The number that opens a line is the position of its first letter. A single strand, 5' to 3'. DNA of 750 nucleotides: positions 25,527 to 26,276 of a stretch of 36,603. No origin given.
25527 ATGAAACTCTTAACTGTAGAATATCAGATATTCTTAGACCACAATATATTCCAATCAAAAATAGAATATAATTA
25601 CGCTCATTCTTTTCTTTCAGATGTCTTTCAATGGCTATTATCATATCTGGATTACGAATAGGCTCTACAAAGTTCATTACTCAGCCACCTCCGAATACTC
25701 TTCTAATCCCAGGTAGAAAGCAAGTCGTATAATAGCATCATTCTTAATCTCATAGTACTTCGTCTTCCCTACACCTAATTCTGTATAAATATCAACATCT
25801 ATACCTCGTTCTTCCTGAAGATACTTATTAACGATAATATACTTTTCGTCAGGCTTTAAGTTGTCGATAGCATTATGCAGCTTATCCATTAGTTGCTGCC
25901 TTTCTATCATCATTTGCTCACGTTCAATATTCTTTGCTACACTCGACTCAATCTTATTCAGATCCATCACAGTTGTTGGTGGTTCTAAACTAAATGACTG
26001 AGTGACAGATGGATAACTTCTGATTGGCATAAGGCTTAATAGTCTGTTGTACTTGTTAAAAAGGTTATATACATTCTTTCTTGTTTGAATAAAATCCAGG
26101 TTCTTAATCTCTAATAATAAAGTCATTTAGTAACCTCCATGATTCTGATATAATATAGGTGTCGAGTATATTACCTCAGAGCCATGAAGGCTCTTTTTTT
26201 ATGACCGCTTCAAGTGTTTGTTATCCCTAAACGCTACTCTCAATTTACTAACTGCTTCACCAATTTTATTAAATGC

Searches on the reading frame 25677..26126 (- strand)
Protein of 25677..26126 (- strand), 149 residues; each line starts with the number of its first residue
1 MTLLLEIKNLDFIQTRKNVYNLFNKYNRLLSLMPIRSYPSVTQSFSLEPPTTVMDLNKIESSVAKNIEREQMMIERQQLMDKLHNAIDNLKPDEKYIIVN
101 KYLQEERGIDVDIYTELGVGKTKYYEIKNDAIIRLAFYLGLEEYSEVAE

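Call 5: search_protein_families(library=pfam, proteins=[window:25677-26126:-], max_evalue=1)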
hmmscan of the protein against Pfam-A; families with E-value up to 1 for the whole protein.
window:25677-26126:- (149 aa): 1 family
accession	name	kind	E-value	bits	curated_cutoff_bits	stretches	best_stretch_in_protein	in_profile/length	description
PF07374.17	DUF1492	-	0.0089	16.6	21.5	1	64-135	31-99/100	Protein of unknown function (DUF1492)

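Call 6: search_protein_families(library=phrogs, proteins=[window:25677-26126:-], max_evalue=1)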
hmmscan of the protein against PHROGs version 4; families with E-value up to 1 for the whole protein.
window:25677-26126:- (149 aa): 6 families
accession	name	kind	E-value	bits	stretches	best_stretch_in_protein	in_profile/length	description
phrog_248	-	transcription regulation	1.2e-28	101.2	1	5-146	11-144/161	transcriptional activator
phrog_36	-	transcription regulation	2.6e-06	28.2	1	44-141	98-189/220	transcriptional regulator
phrog_8834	-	unknown function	1.9e-05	25.6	1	55-142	18-101/108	-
phrog_34922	-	unknown function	8.7e-05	23.5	1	81-136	20-76/92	-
phrog_351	-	transcription regulation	0.0011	18.6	1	45-146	632-733/928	RNA polymerase sigma factor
phrog_6321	-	unknown function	0.05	15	0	43-66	41-65/76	-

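Call 87: search_protein_families(library=ncbifam, max_evalue=0.1, proteins=[window:25677-26126:-])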
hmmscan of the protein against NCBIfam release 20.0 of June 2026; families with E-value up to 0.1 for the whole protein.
window:25677-26126:- (149 aa): 9 families
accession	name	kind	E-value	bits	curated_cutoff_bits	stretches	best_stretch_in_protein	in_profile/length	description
TIGR01637.1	phage_arpU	subfamily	1.6e-28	99.6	43.1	1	7-143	2-134/136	ArpU family phage packaging/lysis transcriptional regulator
NF045770.1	MPN403_MG284_C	domain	0.00014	21.8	37.3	1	80-139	2-57/57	MG284/MPN403 family protein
TIGR02937.1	sigma70-ECF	superfamily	0.00023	20.8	42.9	1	60-105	88-133/165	sigma-70 family RNA polymerase sigma factor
NF005693.0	PRK07500.1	equivalog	0.0023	17.1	315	1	54-136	192-274/289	RNA polymerase factor sigma-32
TIGR02885.1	spore_sigF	equivalog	0.0086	15.9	321.45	1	63-122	161-214/231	RNA polymerase sporulation sigma factor SigF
TIGR02392.1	rpoH_proteo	equivalog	0.011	15.4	323.1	1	54-135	186-264/270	RNA polymerase sigma factor RpoH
TIGR02980.1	SigBFG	subfamily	0.015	15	234.35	1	55-134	144-221/227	SigB/SigF/SigG family RNA polymerase sigma factor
NF004471.0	PRK05803.1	subfamily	0.017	14.4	252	1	32-136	116-225/235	RNA polymerase sporulation sigma factor SigK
TIGR01636.1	phage_rinA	subfamily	0.023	14.8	31.9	1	66-140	59-133/134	phage transcriptional regulator, RinA family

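Call 93: search_dna_similar(query=window:25677-26126:-, collection=phages, mode=protein, max_evalue=1e-8, max_rows=12)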
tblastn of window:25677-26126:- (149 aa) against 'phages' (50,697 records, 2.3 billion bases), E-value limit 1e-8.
Records with a match: 35; places in all: 35; records where one place covers at least 80% of the query: 35.
Best place of each record, by identity: <60% 35.
By first word of the organism name: Streptococcus 17; Bacillus 11; Geobacillus 4; Stenotrophomonas 1; Parageobacillus 1; Thermus 1.
By host as written in the record: Streptococcus mitis 4; Bacillus cereus EFR-4 2; Bacillus cereus EFR-5 2; Bacillus cereus 11-192 2; Geobacillus sp. 6k51 2; Bacillus sp. 6k512 2; - 2; Bacillus anthracis str. A16R 1; and 18 more.
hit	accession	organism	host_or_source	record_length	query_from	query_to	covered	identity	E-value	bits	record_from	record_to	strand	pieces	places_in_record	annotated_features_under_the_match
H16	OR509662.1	Bacillus phage vB_BanS-A16R4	Bacillus anthracis str. A16R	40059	3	149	99%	39.5%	1e-25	106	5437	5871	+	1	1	transcriptional activator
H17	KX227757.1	Bacillus phage PfEFR-4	Bacillus cereus EFR-4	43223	3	149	99%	39.5%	1e-25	106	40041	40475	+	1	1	transcriptional regulator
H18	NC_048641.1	Bacillus phage PfEFR-4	Bacillus cereus EFR-4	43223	3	149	99%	39.5%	1e-25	106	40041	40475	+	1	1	transcriptional activator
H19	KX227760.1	Bacillus phage PfEFR-5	Bacillus cereus EFR-5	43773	3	149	99%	39.5%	1e-25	106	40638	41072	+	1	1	transcriptional regulator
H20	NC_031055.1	Bacillus phage PfEFR-5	Bacillus cereus EFR-5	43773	3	149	99%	39.5%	1e-25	106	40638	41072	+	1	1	transcriptional activator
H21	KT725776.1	Bacillus phage vB_BceS-MY192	Bacillus cereus 11-192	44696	3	149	99%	39.5%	1e-25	106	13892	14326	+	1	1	ArpU family transcriptional regulator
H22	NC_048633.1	Bacillus phage vB_BceS-MY192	Bacillus cereus 11-192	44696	3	149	99%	39.5%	1e-25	106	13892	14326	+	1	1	transcriptional activator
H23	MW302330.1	Stenotrophomonas phage TS-12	Stenotrophomonas maltophilia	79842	3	149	99%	39.5%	1e-25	106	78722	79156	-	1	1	transcriptional regulator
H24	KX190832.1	Bacillus phage vB_BtS_BMBtp13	Bacillus thuringiensis BGSC 4R1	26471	10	147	93%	37.7%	8e-25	104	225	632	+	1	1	hypothetical protein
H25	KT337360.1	Streptococcus phage phiARI0578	Streptococcus pneumoniae 09B10380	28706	5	136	89%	32.6%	2e-10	63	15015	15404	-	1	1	putative regulatory protein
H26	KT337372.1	Streptococcus phage phiARI0995b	Streptococcus pneumoniae 10B06705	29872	5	136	89%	32.6%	2e-10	63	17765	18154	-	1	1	putative regulatory protein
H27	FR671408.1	Streptococcus phage 23782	Streptococcus pneumoniae, strain 23782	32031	5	136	89%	32.6%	2e-10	63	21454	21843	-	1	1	scaffold 2 | Putative phage regulatory protein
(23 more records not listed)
